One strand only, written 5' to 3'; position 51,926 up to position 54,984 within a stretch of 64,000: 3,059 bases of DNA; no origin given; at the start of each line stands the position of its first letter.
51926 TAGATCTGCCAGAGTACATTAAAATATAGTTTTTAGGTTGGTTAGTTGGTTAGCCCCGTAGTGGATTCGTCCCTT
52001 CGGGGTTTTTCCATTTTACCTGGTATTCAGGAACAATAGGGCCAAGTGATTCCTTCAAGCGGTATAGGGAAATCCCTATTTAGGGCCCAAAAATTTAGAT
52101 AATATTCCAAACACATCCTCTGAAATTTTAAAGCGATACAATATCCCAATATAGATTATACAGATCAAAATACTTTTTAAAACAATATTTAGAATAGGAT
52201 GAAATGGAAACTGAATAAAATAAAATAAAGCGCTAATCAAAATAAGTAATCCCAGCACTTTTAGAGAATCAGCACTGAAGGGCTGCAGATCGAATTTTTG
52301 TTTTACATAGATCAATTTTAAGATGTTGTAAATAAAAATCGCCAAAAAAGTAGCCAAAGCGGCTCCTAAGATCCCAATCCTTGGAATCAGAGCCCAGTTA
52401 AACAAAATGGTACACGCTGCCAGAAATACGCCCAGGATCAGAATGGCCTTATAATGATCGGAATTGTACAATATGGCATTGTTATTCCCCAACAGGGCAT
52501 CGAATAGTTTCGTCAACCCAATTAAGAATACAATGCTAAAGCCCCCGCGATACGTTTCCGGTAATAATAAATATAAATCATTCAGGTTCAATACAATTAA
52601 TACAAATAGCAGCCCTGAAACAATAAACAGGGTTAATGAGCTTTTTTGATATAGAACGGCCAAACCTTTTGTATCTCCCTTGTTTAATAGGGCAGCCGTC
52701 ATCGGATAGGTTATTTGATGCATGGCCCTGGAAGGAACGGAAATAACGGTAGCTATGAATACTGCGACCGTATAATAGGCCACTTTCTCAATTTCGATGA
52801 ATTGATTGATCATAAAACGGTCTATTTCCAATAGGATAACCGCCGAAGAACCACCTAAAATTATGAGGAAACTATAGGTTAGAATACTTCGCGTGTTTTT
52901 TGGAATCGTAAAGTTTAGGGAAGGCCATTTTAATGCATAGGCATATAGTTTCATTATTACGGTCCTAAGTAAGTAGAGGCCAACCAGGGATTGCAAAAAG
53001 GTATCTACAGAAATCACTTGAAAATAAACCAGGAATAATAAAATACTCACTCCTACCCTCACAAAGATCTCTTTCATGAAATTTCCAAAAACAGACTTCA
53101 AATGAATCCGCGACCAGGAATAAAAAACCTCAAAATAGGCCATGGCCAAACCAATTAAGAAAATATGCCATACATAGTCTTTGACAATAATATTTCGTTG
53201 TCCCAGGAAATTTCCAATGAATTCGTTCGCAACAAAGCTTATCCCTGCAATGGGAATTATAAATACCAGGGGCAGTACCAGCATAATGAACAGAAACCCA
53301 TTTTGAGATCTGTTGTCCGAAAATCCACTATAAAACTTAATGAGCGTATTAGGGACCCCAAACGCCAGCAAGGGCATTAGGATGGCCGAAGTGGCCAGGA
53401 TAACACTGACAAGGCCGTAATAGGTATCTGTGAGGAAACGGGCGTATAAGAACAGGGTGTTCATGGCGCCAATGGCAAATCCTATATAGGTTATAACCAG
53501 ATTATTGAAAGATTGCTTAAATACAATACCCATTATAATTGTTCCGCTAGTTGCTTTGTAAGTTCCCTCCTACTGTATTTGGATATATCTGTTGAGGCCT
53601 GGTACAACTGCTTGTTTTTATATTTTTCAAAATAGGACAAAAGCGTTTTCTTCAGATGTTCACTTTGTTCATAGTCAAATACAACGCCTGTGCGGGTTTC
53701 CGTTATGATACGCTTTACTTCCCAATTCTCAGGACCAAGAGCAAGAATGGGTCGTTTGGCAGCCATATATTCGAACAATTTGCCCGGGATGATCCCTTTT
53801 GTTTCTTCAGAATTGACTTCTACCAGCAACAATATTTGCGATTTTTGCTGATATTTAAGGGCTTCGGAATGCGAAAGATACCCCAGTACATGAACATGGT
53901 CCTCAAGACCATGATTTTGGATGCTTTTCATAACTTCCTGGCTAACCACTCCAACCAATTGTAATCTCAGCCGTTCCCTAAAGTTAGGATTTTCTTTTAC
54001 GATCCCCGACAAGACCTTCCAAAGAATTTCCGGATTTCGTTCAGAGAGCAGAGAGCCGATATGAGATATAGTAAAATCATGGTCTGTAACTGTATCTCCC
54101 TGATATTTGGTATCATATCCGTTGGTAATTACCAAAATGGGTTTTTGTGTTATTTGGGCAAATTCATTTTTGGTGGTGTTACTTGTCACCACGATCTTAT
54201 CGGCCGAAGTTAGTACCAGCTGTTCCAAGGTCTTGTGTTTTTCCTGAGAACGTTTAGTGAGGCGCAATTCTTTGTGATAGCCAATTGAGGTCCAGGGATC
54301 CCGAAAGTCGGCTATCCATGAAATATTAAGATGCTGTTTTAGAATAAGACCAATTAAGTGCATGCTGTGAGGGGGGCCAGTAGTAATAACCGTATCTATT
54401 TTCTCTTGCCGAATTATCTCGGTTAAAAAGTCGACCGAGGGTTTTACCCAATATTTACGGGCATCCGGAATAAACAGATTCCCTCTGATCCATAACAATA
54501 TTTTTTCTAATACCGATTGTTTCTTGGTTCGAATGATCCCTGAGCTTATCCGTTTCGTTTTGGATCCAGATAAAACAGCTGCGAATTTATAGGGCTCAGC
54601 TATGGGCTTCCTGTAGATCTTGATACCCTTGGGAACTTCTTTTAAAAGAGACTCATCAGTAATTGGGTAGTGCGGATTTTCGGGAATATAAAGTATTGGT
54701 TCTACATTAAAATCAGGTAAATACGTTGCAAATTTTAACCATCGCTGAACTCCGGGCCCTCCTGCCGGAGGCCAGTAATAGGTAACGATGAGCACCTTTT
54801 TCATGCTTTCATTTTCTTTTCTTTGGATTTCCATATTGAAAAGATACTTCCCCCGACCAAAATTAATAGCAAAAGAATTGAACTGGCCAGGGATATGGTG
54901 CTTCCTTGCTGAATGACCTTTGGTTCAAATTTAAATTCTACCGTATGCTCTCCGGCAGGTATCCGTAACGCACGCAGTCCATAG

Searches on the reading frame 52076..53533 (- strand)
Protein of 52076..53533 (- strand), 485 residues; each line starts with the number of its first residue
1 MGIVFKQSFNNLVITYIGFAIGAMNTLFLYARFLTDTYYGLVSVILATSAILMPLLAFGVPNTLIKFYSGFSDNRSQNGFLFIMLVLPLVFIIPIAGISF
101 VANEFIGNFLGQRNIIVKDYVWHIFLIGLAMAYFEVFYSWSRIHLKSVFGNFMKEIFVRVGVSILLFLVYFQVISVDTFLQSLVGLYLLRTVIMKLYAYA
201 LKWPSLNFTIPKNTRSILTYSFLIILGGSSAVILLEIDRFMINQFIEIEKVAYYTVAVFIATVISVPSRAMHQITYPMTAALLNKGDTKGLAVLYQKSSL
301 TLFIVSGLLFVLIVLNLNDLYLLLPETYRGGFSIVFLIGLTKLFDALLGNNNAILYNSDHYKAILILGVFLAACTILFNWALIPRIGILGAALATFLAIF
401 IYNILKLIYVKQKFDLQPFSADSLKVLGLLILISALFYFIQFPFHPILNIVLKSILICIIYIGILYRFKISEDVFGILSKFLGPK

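Call 78: search_protein_families(library=pfam, proteins=[window:52076-53533:-], max_evalue=0.00001)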
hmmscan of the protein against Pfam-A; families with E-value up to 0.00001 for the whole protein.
window:52076-53533:- (485 aa): 1 family
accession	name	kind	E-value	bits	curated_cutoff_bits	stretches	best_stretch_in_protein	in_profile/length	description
PF01943.22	Polysacc_synt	-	2.1e-12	47.5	28.2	1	14-278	11-269/274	Polysaccharide biosynthesis protein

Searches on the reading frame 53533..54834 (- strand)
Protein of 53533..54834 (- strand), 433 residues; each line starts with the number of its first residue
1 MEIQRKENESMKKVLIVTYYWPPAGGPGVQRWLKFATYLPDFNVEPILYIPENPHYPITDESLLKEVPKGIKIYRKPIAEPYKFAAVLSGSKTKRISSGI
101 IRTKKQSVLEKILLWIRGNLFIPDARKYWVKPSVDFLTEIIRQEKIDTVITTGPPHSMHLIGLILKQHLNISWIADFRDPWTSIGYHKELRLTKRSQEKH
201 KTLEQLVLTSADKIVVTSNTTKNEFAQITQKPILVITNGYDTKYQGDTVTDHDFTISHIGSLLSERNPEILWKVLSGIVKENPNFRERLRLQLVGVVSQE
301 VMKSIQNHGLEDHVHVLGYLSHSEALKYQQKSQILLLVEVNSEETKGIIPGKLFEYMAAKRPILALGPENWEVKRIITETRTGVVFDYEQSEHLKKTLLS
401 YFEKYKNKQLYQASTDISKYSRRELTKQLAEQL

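Call 78: search_protein_families(library=pfam, proteins=[window:53533-54834:-], max_evalue=0.00001)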
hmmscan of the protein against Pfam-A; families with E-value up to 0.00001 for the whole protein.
window:53533-54834:- (433 aa): 3 families
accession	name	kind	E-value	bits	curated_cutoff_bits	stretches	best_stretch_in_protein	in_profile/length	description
PF00534.26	Glycos_transf_1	-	9.4e-11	42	26.4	1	252-406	14-160/172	Glycosyl transferases group 1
PF13692.12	Glyco_trans_1_4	-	5.9e-10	40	27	1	255-400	3-138/142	Glycosyl transferases group 1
PF13439.12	Glyco_transf_4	-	6.6e-09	36.4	28.5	1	119-243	46-169/170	Glycosyltransferase Family 4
